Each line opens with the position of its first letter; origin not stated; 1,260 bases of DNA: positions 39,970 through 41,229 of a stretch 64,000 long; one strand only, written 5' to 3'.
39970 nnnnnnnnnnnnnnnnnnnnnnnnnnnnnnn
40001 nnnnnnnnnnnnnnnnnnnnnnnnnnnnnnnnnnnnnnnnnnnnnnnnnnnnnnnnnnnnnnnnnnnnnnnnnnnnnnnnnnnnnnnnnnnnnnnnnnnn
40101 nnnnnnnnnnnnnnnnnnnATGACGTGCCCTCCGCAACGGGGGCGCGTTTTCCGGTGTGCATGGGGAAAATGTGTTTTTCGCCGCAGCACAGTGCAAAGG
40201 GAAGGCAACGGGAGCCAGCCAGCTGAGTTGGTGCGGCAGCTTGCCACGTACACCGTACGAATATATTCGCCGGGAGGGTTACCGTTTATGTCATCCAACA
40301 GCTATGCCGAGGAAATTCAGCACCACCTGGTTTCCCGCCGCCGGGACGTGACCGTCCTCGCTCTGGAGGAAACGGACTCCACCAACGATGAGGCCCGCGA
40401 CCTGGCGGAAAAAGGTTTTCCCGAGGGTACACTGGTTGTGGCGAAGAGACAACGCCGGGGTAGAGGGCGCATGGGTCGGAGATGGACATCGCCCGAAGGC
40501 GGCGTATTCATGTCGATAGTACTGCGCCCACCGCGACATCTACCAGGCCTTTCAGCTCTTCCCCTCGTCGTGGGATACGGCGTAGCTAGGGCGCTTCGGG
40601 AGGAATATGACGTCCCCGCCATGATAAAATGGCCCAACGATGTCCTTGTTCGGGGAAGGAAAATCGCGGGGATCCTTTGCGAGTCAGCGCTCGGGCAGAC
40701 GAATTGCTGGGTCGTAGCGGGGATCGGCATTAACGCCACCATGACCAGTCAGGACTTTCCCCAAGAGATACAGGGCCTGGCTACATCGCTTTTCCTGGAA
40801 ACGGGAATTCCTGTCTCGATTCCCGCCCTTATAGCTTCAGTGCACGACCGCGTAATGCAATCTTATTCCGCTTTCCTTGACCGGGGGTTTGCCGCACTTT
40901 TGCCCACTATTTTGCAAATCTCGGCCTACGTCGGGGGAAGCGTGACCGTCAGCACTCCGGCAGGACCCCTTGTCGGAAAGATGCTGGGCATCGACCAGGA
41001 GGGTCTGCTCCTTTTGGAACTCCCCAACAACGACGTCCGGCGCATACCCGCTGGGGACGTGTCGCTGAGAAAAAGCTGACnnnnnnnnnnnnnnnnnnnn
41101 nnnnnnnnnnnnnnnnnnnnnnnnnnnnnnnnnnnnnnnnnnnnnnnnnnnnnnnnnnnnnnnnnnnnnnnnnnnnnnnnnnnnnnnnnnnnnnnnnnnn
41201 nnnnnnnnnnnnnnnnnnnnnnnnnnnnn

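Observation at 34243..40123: MurNAc/peptidoglycan-recycling cluster with a MurQ–serine-hydrolase fusion, a kinase instead of a PTS, and a decayed NamZ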

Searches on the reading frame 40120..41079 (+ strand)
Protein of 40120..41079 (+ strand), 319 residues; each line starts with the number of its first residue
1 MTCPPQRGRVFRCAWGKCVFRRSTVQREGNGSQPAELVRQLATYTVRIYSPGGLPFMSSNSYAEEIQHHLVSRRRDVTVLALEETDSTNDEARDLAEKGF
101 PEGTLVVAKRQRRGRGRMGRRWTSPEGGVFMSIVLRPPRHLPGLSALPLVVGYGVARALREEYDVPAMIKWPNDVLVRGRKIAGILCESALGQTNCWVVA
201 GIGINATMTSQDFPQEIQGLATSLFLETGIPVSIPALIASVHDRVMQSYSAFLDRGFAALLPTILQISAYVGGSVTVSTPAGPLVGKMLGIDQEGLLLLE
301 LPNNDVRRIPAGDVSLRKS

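Call 4: search_protein_families(library=pfam, proteins=[window:40120-41079:+], max_evalue=0.01)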
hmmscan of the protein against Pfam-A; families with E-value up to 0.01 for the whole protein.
window:40120-41079:+ (319 aa): 3 families
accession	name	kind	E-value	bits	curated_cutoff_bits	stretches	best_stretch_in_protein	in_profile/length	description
PF03099.24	BPL_LplA_LipB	-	1.6e-22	80.3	21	1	85-205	5-133/133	Biotin/lipoate A/B protein ligase family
PF02237.23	BPL_C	-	3e-08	33.9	21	1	274-317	5-48/48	Biotin protein ligase C terminal domain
PF16917.10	BPL_LplA_LipB_2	-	0.0042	17.1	27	0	129-260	42-177/183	Biotin/lipoate A/B protein ligase family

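Call 5: search_protein_families(library=ncbifam, proteins=[window:40120-41079:+], max_evalue=0.01)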
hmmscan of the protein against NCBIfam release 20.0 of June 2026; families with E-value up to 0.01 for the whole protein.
window:40120-41079:+ (319 aa): 11 families
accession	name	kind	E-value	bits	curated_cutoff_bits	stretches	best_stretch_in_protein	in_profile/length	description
TIGR00121.1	birA_ligase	equivalog_domain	1.4e-53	181.9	83.1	1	80-317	3-235/235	biotin--[acetyl-CoA-carboxylase] ligase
NF006206.0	PRK08330.1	equivalog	6.2e-52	176.4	311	1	77-317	11-241/243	biotin--protein ligase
NF008848.0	PRK11886.1-3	equivalog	1.6e-46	158.8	362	1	72-318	73-317/319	bifunctional biotin--[acetyl-CoA-carboxylase] ligase/biotin operon repressor BirA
NF008847.0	PRK11886.1-2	equivalog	7.7e-37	127.3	293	1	67-318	68-318/320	bifunctional biotin--[acetyl-CoA-carboxylase] ligase/biotin operon repressor BirA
NF005405.0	PRK06955.1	equivalog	5.3e-34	117.7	312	1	63-318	19-295/300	biotin--[acetyl-CoA-carboxylase] ligase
NF008846.0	PRK11886.1-1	equivalog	7.5e-28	97.7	353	1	69-317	67-309/312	bifunctional biotin--[acetyl-CoA-carboxylase] ligase/biotin operon repressor BirA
NF008850.0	PRK11886.1-5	equivalog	1.2e-27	97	489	1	38-318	41-318/320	bifunctional biotin--[acetyl-CoA-carboxylase] ligase/biotin operon repressor BirA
NF008849.0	PRK11886.1-4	equivalog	1.2e-25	90.2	474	1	73-318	75-318/320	bifunctional biotin--[acetyl-CoA-carboxylase] ligase/biotin operon repressor BirA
NF004607.0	PRK05935.1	equivalog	3.2e-20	72.7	219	1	82-239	8-165/190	biotin--protein ligase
NF006294.0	PRK08477.1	equivalog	9.3e-14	51.3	179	1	76-213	3-138/214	biotin--[acetyl-CoA-carboxylase] ligase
NF009862.0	PRK13325.1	equivalog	2.6e-13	49.5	761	1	82-317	87-323/592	bifunctional biotin--[acetyl-CoA-carboxylase] ligase/type III pantothenate kinase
